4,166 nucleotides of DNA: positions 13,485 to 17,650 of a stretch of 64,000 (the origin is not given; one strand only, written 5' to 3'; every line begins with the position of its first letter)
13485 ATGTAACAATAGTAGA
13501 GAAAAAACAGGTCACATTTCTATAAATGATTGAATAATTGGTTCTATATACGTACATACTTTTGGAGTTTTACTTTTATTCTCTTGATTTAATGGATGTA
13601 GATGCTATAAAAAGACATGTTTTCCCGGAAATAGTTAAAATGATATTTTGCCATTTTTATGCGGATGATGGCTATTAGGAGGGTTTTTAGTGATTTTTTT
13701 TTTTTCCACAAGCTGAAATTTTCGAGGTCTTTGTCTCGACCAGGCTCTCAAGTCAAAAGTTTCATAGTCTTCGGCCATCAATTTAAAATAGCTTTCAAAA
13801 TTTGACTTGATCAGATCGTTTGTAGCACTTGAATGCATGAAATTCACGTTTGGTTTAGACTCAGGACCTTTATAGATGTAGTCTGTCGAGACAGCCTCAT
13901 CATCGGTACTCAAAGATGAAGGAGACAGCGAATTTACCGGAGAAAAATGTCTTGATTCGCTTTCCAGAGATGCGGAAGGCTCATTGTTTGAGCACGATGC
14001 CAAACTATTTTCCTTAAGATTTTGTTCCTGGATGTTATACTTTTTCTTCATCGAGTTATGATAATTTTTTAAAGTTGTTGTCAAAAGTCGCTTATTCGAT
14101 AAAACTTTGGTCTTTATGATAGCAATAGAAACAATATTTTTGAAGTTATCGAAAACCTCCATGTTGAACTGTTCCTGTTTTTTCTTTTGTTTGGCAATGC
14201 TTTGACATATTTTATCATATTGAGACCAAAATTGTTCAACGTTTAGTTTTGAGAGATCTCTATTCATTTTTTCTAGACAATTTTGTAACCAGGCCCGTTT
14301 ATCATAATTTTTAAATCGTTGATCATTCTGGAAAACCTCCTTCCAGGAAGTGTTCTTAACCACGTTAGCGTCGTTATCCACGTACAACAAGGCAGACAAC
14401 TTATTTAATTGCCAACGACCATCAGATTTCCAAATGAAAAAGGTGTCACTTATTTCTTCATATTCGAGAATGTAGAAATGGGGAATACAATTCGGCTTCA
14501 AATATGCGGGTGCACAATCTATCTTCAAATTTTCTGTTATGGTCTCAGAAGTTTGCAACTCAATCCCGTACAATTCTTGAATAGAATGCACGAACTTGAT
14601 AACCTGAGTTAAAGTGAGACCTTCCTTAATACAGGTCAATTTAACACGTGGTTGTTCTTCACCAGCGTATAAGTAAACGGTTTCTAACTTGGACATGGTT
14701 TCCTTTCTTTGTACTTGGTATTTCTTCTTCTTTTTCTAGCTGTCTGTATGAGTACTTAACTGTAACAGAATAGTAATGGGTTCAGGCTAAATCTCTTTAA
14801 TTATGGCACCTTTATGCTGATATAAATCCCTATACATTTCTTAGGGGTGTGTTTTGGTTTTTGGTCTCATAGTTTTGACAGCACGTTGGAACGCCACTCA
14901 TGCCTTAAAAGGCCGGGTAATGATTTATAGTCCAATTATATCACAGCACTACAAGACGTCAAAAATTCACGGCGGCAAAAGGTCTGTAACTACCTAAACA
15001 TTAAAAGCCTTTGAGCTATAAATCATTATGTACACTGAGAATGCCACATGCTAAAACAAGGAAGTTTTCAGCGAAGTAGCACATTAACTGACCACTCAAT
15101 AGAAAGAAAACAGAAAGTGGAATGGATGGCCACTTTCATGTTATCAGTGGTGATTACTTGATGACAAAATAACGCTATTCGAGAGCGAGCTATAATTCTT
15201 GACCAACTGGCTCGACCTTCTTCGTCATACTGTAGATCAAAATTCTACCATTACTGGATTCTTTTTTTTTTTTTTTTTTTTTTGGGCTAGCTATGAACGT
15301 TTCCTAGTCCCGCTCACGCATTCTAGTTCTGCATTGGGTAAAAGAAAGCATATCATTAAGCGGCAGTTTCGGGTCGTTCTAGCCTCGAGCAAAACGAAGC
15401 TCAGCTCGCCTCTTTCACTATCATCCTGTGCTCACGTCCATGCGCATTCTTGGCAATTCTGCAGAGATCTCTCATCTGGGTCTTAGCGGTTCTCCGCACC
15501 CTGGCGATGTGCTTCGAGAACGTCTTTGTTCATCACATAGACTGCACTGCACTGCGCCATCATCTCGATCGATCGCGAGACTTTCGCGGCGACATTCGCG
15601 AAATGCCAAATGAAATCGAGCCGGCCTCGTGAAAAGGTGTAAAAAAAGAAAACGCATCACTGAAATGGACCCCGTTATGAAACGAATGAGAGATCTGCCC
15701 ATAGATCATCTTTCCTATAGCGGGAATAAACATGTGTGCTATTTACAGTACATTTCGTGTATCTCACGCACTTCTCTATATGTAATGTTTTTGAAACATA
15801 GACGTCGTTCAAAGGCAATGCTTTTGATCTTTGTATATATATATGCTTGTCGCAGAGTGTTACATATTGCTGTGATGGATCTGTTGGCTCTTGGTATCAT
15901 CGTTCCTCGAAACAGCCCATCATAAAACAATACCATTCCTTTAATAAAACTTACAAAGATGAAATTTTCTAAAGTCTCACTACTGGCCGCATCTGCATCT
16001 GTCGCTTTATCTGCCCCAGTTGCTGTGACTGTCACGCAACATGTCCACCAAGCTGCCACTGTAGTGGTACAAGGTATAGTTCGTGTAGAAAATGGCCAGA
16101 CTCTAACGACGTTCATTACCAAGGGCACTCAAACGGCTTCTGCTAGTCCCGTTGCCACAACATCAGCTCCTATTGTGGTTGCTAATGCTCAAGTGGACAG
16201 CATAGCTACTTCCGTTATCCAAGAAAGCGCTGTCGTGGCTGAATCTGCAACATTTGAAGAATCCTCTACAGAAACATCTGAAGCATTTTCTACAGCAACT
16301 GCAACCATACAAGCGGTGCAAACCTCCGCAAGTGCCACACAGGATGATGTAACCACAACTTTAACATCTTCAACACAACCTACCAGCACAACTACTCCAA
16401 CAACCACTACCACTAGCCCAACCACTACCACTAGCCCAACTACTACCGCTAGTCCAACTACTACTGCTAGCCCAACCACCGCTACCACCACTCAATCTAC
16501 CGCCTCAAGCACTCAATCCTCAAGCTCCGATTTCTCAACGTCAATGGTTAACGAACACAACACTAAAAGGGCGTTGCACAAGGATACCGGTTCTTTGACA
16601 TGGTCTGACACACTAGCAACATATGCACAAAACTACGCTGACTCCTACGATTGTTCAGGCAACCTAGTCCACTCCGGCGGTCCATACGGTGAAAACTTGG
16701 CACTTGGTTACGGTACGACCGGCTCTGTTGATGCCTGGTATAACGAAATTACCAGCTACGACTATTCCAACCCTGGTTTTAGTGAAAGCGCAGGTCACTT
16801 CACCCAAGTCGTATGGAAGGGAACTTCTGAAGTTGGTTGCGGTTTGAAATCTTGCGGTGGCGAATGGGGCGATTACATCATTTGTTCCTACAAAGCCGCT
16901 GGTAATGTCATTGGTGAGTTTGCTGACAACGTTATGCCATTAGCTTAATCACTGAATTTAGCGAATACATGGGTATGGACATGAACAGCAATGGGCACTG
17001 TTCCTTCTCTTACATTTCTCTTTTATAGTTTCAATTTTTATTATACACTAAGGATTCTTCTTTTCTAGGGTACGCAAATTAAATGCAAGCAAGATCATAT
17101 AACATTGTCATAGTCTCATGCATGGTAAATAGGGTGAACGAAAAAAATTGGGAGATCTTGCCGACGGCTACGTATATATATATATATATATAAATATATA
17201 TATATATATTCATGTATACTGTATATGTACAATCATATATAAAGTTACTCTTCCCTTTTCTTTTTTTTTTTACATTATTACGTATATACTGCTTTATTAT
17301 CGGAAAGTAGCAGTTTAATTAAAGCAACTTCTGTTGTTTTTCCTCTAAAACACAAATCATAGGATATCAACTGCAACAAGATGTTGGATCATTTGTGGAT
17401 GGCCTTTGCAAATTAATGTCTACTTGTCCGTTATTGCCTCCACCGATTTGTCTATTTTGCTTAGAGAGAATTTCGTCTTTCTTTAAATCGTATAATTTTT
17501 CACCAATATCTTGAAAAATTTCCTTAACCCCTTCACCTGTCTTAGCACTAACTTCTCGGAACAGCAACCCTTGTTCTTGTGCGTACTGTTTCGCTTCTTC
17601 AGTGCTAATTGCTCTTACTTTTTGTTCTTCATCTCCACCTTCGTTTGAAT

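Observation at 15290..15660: Atypically GC- and CpG-rich island in the YKR011C/PRY2 divergent promoter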

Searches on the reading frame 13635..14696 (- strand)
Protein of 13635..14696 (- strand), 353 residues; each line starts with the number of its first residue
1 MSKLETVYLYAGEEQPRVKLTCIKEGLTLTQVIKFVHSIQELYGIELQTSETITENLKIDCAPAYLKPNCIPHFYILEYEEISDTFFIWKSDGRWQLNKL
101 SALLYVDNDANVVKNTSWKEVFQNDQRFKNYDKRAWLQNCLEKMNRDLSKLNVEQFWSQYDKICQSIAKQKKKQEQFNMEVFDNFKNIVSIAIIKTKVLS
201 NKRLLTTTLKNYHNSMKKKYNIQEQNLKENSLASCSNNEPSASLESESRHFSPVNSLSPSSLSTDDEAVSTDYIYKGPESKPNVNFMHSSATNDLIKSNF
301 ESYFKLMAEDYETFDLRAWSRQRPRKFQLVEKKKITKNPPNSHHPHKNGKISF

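Call 7: find_homologous_proteins(query=window:13635-14696:-)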
Query window:13635-14696:- (353 aa): 16 proteins with E <= 0.001 among 1495 candidates.
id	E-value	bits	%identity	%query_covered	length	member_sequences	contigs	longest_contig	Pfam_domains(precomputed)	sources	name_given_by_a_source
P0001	9.1e-233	790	100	100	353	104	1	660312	-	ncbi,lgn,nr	ncbi:hypothetical protein H668_YJM1129K00237 [Saccharomyces cerevisiae YJM1129]|nr:hypothetical prot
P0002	3.7e-196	669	84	100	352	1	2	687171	-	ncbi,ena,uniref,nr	ncbi:hypothetical protein SMKI_11G2200 [Saccharomyces mikatae IFO 1815]|uniref:YKR011C-like protein 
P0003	2.1e-191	654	82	100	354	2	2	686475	-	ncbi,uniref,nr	ncbi:chromatin-associated RNAPIII regulator FPT1 SKDI_11G2230 [Saccharomyces kudriavzevii IFO 1802]|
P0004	6.4e-188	642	80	100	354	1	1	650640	-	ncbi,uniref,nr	ncbi:YKR011C [Saccharomyces arboricola H-6]|uniref:YKR011C n=1 Tax=Saccharomyces arboricola (strain 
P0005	3.3e-184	630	78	100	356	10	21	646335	-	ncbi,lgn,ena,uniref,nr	ncbi:hypothetical protein N7582_003542 [Saccharomyces uvarum]|uniref:Uncharacterized protein n=1 Tax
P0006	3.6e-176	603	74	100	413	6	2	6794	-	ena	-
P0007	1.5e-124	434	77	69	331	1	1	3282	-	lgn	-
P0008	6.0e-49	185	34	92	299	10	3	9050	-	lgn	-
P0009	1.1e-48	184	34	92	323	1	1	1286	-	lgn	-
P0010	1.4e-48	184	34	95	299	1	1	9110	-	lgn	-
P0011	2.3e-48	183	35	90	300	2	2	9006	-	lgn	-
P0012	3.9e-48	183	35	91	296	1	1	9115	-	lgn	-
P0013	1.3e-47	181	33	94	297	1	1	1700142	-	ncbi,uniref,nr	ncbi:hypothetical protein HG537_0A07470 [Torulaspora globosa]|uniref:Uncharacterized protein n=1 Tax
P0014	9.7e-47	178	33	90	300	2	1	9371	-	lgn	-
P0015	1.2e-45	174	33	90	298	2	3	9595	-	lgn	-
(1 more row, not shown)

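Call 11: find_encoding_contigs(protein=P0002, flank=4000, max_places=2)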
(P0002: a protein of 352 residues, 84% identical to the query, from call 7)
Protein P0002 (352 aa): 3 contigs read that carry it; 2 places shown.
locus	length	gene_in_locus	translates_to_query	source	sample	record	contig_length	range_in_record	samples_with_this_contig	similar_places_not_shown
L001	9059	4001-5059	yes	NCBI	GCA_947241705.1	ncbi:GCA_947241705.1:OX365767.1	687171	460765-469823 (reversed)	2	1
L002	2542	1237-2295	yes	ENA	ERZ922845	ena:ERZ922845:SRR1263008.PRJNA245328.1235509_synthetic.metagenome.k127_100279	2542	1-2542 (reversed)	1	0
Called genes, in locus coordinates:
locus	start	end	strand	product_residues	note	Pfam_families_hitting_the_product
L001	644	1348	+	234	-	PF00025:Arf, PF00071:Ras, PF08477:Roc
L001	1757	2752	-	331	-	PF00188:CAP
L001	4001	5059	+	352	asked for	-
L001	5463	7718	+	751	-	PF10407:Cytokin_check_N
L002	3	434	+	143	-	?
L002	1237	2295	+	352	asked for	-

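Call 12: find_encoding_contigs(protein=P0003, flank=4000, max_places=2)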
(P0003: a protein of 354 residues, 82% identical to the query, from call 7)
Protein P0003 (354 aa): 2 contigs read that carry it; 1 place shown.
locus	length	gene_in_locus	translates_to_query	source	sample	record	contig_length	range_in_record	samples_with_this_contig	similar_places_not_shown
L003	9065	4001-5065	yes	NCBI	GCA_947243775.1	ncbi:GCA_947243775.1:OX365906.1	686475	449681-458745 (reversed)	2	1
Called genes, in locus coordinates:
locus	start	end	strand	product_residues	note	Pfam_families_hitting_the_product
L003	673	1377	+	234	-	PF00025:Arf, PF00071:Ras, PF08477:Roc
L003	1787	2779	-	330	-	PF00188:CAP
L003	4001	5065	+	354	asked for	-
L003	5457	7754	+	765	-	PF10407:Cytokin_check_N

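Call 13: find_encoding_contigs(protein=P0004, flank=4000, max_places=2)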
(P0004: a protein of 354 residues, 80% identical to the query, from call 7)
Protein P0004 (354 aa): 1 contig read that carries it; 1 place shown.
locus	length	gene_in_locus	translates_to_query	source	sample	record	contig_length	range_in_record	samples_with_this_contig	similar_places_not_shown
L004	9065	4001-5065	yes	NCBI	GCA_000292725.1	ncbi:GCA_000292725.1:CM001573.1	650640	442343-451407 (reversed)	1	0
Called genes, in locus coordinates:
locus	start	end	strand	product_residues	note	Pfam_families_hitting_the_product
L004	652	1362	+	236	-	PF00025:Arf, PF00071:Ras, PF08477:Roc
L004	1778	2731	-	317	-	PF00188:CAP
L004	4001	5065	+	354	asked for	-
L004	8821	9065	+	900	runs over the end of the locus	PF00106:adh_short, PF08659:KR, PF13561:adh_short_C2, PF00106:adh_short, PF08659:KR, PF13561:adh_short_C2, PF22622:MFE-2_hydrat-2_N, PF01575:MaoC_dehydratas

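Call 14: find_encoding_contigs(protein=P0005, flank=4000, max_places=2)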
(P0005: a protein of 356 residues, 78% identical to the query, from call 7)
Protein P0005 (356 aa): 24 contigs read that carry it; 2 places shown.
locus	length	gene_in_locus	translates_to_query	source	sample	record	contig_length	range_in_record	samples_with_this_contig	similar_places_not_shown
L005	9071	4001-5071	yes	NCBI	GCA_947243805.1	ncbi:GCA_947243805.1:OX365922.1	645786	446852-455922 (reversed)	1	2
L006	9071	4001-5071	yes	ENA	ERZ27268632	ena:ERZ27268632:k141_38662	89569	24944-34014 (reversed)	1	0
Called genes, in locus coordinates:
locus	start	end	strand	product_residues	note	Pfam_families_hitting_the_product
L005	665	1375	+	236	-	PF00025:Arf, PF00071:Ras, PF08477:Roc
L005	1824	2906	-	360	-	-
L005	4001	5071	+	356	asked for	-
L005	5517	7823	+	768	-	PF10407:Cytokin_check_N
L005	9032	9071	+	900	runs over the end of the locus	PF00106:adh_short, PF08659:KR, PF13561:adh_short_C2, PF00106:adh_short, PF08659:KR, PF13561:adh_short_C2, PF22622:MFE-2_hydrat-2_N, PF01575:MaoC_dehydratas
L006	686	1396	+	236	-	PF00025:Arf, PF00071:Ras, PF08477:Roc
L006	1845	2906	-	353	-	-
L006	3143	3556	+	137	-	-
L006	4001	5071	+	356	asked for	-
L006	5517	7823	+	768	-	PF10407:Cytokin_check_N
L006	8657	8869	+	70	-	-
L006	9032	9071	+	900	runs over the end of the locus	PF00106:adh_short, PF08659:KR, PF13561:adh_short_C2, PF00106:adh_short, PF08659:KR, PF13561:adh_short_C2, PF22622:MFE-2_hydrat-2_N, PF01575:MaoC_dehydratas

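Call 17: find_encoding_contigs(protein=P0013, flank=10000, max_places=1)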
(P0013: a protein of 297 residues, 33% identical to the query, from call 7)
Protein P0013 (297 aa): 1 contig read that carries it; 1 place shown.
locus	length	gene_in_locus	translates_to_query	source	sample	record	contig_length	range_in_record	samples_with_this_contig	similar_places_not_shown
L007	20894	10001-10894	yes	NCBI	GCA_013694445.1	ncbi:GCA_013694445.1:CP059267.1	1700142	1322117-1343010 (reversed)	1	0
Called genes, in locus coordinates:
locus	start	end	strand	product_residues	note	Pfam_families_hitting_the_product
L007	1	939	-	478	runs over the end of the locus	PF00022:Actin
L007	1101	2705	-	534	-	PF09731:Mitofilin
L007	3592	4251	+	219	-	PF00009:GTP_EFTU (weak), PF00025:Arf, PF00071:Ras, PF04670:Gtr1_RagA (weak), PF08477:Roc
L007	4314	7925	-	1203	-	PF22985:KH_BICC1 (faint), PF24668:KH_Vigilin, PF22952:KH_11 (faint), PF23253:KH_PARP14_6 (faint), PF23254:KH_PARP14_8 (faint), PF00013:KH_1, PF07650:KH_2 (faint), PF00013:KH_1, +2 more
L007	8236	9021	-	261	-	PF00188:CAP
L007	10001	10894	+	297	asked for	-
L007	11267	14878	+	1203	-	-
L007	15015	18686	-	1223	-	PF02463:SMC_N, PF13304:AAA_21 (weak), PF13476:AAA_23, PF06470:SMC_hinge, PF13304:AAA_21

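Call 18: list_cluster_members(proteins=[P0001, P0006])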
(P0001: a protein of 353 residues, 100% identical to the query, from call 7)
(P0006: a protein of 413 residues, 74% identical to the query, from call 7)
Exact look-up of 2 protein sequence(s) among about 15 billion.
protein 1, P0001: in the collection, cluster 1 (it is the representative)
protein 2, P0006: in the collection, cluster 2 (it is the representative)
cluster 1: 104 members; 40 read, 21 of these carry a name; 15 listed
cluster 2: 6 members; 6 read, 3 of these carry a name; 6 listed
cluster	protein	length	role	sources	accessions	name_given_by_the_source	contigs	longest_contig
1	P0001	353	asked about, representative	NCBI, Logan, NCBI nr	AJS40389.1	hypothetical protein H668_YJM1129K00237 [Saccharomyces cerevisiae YJM1129]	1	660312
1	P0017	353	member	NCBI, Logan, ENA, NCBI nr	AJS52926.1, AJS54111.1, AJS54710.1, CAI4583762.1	AQG_2a_G0033930.mRNA.1.CDS.1 [Saccharomyces cerevisiae] | hypothetical protein H822_YJM1444K00237 [Saccharomyces cerevisiae YJM1444]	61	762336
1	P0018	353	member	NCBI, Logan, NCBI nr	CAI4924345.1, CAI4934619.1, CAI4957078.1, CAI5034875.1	CGH_3_HP_G0035430.mRNA.1.CDS.1 [Saccharomyces cerevisiae] | CGH_1_HP_G0019710.mRNA.1.CDS.1 [Saccharomyces cerevisiae]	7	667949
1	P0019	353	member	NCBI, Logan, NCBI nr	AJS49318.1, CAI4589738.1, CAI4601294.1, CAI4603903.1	CDN_1a_G0033240.mRNA.1.CDS.1 [Saccharomyces cerevisiae] | hypothetical protein H810_YJM1399K00169 [Saccharomyces cerevisiae YJM1399]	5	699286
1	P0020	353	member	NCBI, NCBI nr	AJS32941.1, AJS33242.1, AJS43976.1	hypothetical protein H756_YJM428K00237 [Saccharomyces cerevisiae YJM428]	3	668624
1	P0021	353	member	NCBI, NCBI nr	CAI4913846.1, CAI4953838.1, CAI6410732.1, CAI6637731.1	BAD_collapsed_G0034110.mRNA.1.CDS.1 [Saccharomyces cerevisiae] | BAD_HP_G0004830.mRNA.1.CDS.1 [Saccharomyces cerevisiae]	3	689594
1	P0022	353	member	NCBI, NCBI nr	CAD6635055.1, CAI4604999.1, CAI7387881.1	XXYS1_4_G0007670.mRNA.1.CDS.1 [Saccharomyces cerevisiae]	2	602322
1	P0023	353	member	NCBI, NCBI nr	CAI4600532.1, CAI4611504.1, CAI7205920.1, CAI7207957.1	BAQ_1a_G0033360.mRNA.1.CDS.1 [Saccharomyces cerevisiae]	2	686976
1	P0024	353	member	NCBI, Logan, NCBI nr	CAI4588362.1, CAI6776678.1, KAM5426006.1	AIC_G0033470.mRNA.1.CDS.1 [Saccharomyces cerevisiae]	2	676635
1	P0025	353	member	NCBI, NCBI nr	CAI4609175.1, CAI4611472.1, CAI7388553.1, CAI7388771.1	CQI_4a_G0033250.mRNA.1.CDS.1 [Saccharomyces cerevisiae]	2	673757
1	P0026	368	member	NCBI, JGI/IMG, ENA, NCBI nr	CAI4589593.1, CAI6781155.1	AAC_collapsed_G0033820.mRNA.1.CDS.1 [Saccharomyces cerevisiae]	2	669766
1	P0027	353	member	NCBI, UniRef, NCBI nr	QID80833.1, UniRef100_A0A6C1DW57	hypothetical protein GRS66_003184 [Saccharomyces pastorianus] | YKR011C-like protein n=1 Tax=Saccharomyces pastorianus TaxID=27292 RepID=A0A6C1DW57_SACPS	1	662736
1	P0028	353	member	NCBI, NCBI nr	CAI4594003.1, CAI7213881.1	BCN_G0034320.mRNA.1.CDS.1 [Saccharomyces cerevisiae]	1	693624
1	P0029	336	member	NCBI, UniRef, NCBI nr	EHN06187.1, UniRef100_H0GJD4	YKR011C-like protein [Saccharomyces cerevisiae x Saccharomyces kudriavzevii VIN7] | YKR011C-like protein n=1 Tax=Saccharomyces cerevisiae x Saccharomyces kudriavzevii ...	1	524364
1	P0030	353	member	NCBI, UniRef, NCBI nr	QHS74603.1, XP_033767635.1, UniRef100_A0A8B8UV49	chromatin-associated RNAPIII regulator FPT1 SPAR_K02200 [Saccharomyces paradoxus] | Chromatin-associated RNAPIII regulator FPT1 n=1 Tax=Saccharomyces paradoxus TaxID=27291 ... | uncharacterized protein SPAR_K02200 [Saccharomyces paradoxus]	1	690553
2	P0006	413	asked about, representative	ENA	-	-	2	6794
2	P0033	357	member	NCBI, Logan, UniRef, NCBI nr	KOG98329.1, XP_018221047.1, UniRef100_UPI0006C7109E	chromatin-associated RNAPIII regulator FPT1 DI49_3384 [Saccharomyces eubayanus] | chromatin-associated RNAPIII regulator FPT1 n=1 Tax=Saccharomyces eubayanus TaxID=1080349 ... | hypothetical protein DI49_3384 [Saccharomyces eubayanus]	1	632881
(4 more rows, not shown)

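Call 23: find_encoding_contigs(protein=P0030, flank=4000, max_places=1)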
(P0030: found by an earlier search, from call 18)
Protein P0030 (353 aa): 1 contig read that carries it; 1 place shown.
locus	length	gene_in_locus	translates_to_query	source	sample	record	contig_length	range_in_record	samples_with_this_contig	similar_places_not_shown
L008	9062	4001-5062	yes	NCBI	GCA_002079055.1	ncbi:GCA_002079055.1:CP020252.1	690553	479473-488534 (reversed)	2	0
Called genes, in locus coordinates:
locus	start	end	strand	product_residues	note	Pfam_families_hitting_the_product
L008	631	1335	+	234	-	PF00025:Arf, PF00071:Ras, PF08477:Roc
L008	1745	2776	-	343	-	PF00188:CAP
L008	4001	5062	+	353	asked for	-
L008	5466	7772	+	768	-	PF10407:Cytokin_check_N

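Call 24: find_encoding_contigs(protein=P0033, flank=4000, max_places=1)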
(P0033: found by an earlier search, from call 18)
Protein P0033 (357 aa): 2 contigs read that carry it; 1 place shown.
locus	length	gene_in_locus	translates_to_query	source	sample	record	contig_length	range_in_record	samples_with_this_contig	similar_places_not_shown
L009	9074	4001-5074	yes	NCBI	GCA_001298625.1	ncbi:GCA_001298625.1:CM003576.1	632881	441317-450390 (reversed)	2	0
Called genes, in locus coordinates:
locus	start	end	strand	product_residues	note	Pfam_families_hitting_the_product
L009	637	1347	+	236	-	PF00025:Arf, PF00071:Ras, PF08477:Roc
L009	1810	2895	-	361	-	PF00188:CAP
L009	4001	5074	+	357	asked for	-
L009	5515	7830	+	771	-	PF10407:Cytokin_check_N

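Call 37: search_protein_families(library=pfam, proteins=[L006:3143-3556:+], max_evalue=10)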
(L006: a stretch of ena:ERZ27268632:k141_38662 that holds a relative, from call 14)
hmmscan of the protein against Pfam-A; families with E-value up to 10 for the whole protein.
L006:3143-3556:+ (137 aa): 0 families

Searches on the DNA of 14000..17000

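Call 4: search_rna_families(source=window, start=14000, end=17000, threshold=evalue, max_evalue=10, show_alignments=2)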
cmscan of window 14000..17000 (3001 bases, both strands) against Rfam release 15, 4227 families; matches with E-value up to 10: 1.
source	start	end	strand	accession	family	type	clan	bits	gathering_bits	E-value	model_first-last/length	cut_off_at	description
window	16970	17000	+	RF01209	snR76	Gene; snRNA; snoRNA; CD-box;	CL00071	17.1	55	4.9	1-31/101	3'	Small nucleolar RNA snR76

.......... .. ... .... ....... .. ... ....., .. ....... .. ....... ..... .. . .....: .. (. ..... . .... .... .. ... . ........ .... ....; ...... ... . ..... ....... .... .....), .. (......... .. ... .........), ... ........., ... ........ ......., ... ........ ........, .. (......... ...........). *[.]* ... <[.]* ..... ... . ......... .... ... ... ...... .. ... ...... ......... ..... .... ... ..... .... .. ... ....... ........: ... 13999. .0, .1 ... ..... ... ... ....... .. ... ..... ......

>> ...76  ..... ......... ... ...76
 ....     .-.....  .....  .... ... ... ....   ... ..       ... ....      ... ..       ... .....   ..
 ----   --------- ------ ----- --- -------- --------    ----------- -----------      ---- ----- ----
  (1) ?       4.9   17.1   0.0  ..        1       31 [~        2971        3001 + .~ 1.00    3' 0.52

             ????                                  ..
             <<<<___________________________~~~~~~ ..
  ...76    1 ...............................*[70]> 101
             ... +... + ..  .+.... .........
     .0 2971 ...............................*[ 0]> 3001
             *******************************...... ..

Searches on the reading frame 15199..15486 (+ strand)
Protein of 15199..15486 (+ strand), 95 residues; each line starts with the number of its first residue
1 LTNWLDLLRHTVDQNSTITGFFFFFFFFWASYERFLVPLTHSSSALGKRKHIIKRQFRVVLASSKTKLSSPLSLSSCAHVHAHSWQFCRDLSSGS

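Call 37: search_protein_families(library=pfam, proteins=[window:15199-15486:+], max_evalue=10)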
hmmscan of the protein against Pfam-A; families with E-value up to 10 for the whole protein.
window:15199-15486:+ (95 aa): 0 families

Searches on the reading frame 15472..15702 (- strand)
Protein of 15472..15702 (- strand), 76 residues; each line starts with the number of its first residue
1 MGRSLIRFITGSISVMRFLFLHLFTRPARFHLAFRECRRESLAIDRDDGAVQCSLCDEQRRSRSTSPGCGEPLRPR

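Call 37: search_protein_families(library=pfam, proteins=[window:15472-15702:-], max_evalue=10)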
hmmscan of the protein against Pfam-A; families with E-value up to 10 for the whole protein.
window:15472-15702:- (76 aa): 1 family
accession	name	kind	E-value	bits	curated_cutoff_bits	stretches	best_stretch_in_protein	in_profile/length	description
PF07191.17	Zn_ribbon_6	-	0.041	14.3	25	1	37-73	3-39/67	Double zinc ribbon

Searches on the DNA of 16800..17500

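Call 44: search_rna_families(source=window, start=16800, end=17500, threshold=evalue, max_evalue=10)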
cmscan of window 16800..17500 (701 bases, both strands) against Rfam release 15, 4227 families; matches with E-value up to 10: 15.
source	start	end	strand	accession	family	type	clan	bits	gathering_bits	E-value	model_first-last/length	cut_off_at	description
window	17172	17243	+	RF04217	mir-297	Gene; miRNA;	-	25.3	90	0.049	1-71/71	no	mir-297 microRNA precursor family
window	17175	17244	-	RF04217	mir-297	Gene; miRNA;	-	24.6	90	0.071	1-71/71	no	mir-297 microRNA precursor family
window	17164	17224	+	RF04154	mir-1277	Gene; miRNA;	-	24.2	81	0.054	1-78/78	no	mir-1277 microRNA precursor family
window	17196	17240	-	RF01825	RUF21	Gene;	-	20.3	60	0.33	596-639/690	no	RNA of unknown function 21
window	17159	17227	+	RF04052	mir-466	Gene; miRNA;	-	19.6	85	0.61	1-80/80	no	mir-466 microRNA precursor family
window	17162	17226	-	RF04158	mir-568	Gene; miRNA;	-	19.3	75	2.5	1-93/93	no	mir-568 microRNA precursor family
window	17163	17221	-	RF04154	mir-1277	Gene; miRNA;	-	18.1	81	2.1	1-78/78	no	mir-1277 microRNA precursor family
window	17156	17238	+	RF04158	mir-568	Gene; miRNA;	-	18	75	5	1-93/93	no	mir-568 microRNA precursor family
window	17349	17421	+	RF00200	snoZ199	Gene; snRNA; snoRNA; CD-box;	-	17.4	47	5.8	1-84/84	no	Small nucleolar RNA Z199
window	16970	17033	+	RF01209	snR76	Gene; snRNA; snoRNA; CD-box;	CL00071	16.9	55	1.3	1-101/101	no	Small nucleolar RNA snR76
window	17162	17222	+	RF00801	mir-280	Gene; miRNA;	-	16.6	70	5.8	1-83/83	no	mir-280 microRNA precursor family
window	17153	17211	+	RF00161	nos_TCE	Cis-reg;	-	16.5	60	2.8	1-64/64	no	Nanos 3' UTR translation control element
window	17162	17235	-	RF04176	mir-3149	Gene; miRNA;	-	16.5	100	4.5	1-83/83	no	mir-3149 microRNA precursor family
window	17168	17230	+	RF04176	mir-3149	Gene; miRNA;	-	16.2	100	5.3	1-83/83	no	mir-3149 microRNA precursor family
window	16858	17006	+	RF01637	ceN47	Gene; snRNA; snoRNA; CD-box;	-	12.2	35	6.7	1-155/155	no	Nematode snoRNA ceN47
